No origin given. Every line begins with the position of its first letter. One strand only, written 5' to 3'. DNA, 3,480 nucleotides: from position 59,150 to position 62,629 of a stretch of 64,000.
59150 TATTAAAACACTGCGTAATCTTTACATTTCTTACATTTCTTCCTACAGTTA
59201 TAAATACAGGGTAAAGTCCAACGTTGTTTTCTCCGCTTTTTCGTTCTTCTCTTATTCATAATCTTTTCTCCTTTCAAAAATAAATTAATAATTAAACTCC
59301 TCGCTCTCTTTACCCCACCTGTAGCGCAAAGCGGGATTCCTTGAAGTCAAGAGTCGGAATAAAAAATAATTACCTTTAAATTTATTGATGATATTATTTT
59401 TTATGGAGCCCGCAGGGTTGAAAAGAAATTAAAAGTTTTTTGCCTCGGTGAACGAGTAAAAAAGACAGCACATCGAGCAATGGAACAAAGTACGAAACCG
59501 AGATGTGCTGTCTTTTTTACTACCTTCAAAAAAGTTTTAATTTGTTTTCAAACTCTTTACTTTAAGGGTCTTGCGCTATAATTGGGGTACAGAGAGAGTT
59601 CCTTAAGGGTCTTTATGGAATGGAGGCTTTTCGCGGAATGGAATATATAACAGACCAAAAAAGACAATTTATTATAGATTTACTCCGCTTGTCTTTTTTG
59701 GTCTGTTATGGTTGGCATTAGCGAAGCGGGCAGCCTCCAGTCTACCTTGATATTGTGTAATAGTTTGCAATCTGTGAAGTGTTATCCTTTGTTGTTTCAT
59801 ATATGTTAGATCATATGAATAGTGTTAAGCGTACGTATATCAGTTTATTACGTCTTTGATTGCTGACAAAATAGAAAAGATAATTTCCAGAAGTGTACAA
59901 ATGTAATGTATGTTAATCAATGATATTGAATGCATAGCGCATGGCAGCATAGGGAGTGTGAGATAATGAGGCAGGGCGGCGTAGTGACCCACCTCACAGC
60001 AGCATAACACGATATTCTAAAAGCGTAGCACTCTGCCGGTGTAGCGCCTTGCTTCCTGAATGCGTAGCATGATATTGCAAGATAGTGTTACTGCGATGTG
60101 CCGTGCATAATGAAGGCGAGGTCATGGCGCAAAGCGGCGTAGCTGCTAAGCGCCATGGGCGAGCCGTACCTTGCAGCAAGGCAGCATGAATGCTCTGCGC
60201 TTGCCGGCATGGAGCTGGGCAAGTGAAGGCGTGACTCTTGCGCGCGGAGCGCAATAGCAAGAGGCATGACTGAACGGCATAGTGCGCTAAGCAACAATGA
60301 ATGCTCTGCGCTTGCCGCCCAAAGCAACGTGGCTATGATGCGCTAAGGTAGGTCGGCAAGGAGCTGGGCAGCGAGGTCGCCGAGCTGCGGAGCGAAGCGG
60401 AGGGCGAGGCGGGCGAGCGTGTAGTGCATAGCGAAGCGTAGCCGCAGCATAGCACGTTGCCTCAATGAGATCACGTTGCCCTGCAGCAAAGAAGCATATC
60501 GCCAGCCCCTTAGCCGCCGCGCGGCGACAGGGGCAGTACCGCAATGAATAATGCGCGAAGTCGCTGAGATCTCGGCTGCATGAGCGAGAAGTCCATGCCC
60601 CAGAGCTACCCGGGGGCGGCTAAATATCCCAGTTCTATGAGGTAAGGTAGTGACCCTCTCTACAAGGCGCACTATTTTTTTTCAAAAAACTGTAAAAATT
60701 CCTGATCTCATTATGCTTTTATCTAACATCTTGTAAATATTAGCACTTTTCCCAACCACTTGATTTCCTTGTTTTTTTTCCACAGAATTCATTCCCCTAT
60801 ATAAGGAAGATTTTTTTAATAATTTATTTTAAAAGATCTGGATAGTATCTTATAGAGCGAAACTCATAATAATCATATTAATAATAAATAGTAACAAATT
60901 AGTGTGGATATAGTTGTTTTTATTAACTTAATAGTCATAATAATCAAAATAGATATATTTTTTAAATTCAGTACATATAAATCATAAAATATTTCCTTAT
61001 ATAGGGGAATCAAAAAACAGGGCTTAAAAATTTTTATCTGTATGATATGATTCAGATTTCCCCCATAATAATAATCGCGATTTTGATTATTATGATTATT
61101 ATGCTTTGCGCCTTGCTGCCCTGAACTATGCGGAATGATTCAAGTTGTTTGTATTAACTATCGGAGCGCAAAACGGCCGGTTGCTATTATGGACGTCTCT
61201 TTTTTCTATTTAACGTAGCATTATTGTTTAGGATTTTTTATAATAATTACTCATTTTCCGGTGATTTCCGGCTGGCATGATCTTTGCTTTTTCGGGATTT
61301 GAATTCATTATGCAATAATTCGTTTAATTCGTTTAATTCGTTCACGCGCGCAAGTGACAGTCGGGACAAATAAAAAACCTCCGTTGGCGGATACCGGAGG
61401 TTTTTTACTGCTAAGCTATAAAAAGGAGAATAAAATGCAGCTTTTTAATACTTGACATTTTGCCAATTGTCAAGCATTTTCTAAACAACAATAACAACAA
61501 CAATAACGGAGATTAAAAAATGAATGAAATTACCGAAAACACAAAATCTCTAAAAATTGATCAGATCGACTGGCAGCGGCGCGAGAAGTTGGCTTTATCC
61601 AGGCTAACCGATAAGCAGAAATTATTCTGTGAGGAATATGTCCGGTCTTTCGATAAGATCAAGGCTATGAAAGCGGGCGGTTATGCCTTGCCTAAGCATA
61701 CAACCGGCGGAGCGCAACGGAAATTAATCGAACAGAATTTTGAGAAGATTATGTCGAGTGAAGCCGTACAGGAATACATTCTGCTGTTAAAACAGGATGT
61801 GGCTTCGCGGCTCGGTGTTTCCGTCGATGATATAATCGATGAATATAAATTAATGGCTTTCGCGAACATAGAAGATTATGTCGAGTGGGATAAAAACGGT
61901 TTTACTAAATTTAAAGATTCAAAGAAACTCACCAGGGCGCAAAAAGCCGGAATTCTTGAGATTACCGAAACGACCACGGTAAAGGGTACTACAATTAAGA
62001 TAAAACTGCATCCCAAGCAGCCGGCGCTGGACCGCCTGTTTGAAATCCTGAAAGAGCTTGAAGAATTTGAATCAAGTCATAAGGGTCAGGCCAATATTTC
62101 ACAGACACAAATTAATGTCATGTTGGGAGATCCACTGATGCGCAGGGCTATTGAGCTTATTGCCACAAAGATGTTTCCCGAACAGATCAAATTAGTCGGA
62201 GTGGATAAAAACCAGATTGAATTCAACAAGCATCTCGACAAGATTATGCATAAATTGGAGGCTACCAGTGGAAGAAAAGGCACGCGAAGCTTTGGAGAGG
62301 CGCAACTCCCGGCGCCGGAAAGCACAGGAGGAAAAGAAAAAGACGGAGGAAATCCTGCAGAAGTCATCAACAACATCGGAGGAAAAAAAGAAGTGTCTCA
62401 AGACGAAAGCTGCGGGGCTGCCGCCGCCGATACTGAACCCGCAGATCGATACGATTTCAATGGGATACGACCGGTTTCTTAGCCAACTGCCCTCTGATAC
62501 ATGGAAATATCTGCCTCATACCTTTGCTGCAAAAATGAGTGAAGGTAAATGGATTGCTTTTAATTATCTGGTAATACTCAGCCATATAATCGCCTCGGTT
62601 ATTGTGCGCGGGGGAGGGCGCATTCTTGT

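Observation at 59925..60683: GC-rich, non-coding, hairpin-dense island of about 0.75 kb: candidate large structured RNA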

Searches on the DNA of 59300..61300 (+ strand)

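Call 4: search_rna_families(source=window, start=59300, end=61300, threshold=evalue, max_evalue=10, show_alignments=2)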
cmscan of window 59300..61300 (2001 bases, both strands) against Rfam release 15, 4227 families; matches with E-value up to 10: 15.
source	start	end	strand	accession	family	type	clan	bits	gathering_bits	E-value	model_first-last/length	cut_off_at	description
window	59647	59709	-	RF03739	mir-4529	Gene; miRNA;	-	27.8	88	0.013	17-67/83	no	mir-4529 microRNA precursor family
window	59647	59709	+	RF03739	mir-4529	Gene; miRNA;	-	26.7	88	0.025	17-67/83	no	mir-4529 microRNA precursor family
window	59420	59531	-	RF02555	hveRNA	Gene; rRNA;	-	26.2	90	0.15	1-124/124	no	mt-5S-like H. vermiformis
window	59616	59752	+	RF01461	rli24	Gene; sRNA;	-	25.3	100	0.065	1-158/158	no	Listeria sRNA rli22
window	59413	59555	-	RF03926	MIR1435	Gene; miRNA;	-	24.2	94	1.1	1-186/186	no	MIR1435 microRNA precursor family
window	59417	59552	-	RF04133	MIR2646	Gene; miRNA;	-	23.7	245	0.018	1-256/256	no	MIR2646 microRNA precursor family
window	59462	59562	-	RF00303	snoR86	Gene; snRNA; snoRNA; HACA-box;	-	21.1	40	0.58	1-123/123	no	Small nucleolar RNA snoR86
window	59455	59519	-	RF03601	MIR7993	Gene; miRNA;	-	20.7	100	1.4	1-138/138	no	MIR7993 microRNA precursor family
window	59435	59590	+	RF03532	SQ2397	Cis-reg;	-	19.7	100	1.5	1-243/243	no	Cis-regulator of HTH transcription factor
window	60988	61077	-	RF00643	MIR171_1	Gene; miRNA;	CL00099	18.2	48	4.2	1-101/101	no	MIR171_1 microRNA precursor family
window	59462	59570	-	RF00007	U12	Gene; snRNA; splicing;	CL00006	17.5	53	1.4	1-151/151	no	U12 minor spliceosomal RNA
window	61003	61135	-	RF02615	BSR0626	Gene; sRNA;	-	17.5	155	4.9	1-128/128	no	Brucella sRNA 0626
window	59647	59711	+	RF04130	MIR7996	Gene; miRNA;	-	17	119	7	1-190/190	no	MIR7996 microRNA precursor family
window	59770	59811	+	RF01157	sn1185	Gene; snRNA; snoRNA; CD-box;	-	16.2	60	7.9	1-66/66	no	Small nucleolar RNA sn1185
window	59460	59583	-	RF01769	greA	Cis-reg; leader;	-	15.8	60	10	1-124/124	no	Enterobacteria greA leader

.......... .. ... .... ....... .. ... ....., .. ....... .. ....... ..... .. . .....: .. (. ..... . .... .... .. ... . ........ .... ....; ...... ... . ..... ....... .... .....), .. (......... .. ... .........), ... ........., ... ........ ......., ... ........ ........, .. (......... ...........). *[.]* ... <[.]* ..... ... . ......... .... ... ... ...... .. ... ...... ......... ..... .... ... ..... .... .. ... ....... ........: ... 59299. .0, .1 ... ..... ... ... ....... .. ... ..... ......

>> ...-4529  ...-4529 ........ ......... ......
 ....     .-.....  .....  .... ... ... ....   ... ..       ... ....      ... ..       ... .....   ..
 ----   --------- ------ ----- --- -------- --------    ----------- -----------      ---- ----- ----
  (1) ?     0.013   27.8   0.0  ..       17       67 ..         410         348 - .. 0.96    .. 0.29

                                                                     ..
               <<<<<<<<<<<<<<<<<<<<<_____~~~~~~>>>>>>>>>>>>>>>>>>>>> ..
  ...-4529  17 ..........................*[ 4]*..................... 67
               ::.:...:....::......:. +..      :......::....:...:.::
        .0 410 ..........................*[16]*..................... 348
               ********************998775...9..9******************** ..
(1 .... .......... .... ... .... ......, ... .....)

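Call 7: search_dna_similar(query=window:59900-60700:+, collection=phages, mode=distant, max_rows=30)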
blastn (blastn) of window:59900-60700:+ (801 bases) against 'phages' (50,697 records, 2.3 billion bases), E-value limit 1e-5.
No match.

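Call 110: build_rna_model(alignment_id=A11, structure=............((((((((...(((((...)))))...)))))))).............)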
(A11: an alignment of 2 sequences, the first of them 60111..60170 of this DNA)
Model R1 built from alignment A11 (2 sequences, 60 columns); structure: as given.
model positions 60; base pairs 13; branch points 0; effective number of sequences 2; information 0.872 bits per position. Calibrated on 0.2 Mb of random sequence (short: E-values are rough).
structure used (alignment columns):
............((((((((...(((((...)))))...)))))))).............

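Call 111: search_with_rna_model(model_id=R1, sources=[window, L123, L124, L126, L129, L131, L132, L135, L255, L257, L258, L259, L266, L231], max_evalue=10, make_alignment=true, show_alignments=0)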
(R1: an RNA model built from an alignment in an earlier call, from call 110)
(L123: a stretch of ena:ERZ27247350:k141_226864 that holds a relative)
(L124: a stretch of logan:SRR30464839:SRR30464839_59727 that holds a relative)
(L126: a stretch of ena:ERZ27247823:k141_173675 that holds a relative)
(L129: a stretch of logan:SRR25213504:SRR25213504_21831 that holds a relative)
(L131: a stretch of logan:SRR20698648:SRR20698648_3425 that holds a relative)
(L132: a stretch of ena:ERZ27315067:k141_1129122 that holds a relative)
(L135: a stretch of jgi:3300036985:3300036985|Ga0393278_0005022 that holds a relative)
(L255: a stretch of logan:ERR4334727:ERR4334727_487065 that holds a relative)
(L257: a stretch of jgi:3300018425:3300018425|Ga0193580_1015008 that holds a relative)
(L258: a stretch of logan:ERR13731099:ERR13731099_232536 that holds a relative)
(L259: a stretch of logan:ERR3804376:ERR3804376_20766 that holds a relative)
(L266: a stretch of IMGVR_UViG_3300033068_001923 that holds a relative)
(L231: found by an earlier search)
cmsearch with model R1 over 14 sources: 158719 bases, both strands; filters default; matches with E-value up to 10: 13.
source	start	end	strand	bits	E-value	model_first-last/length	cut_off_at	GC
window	60111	60170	+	84.7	3.2e-19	1-60/60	no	0.65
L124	2889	2948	+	83.1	8e-19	1-60/60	no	0.62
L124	2901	2935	-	24.8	0.00082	13-47/60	no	0.54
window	60123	60157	-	21.1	0.0073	13-47/60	no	0.63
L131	1687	1733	+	20.5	0.01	1-60/60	no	0.64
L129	380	450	+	19.8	0.015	1-60/60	no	0.65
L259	266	286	-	12.4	1.2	20-40/60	no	0.57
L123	3002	3022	+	12.4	1.2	20-40/60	no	0.76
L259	148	197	+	12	1.6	1-60/60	no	0.64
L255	82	131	+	11.2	2.5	1-60/60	no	0.66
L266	377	437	+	11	2.8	1-60/60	no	0.77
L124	5095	5126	-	9.9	5.4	1-60/60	no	0.72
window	60366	60425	+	9.7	5.9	1-60/60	no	0.75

Alignment A12: 13 matches aligned to the model, 87 columns, each read 5' to 3' on its own strand. Consensus structure (alignment columns), stored with it:
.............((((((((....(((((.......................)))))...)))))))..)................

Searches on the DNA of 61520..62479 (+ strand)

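Call 107: search_rna_families(sources=[L126, L124, L266, L132, L255, L259, L131, L135, L123], threshold=gathering)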
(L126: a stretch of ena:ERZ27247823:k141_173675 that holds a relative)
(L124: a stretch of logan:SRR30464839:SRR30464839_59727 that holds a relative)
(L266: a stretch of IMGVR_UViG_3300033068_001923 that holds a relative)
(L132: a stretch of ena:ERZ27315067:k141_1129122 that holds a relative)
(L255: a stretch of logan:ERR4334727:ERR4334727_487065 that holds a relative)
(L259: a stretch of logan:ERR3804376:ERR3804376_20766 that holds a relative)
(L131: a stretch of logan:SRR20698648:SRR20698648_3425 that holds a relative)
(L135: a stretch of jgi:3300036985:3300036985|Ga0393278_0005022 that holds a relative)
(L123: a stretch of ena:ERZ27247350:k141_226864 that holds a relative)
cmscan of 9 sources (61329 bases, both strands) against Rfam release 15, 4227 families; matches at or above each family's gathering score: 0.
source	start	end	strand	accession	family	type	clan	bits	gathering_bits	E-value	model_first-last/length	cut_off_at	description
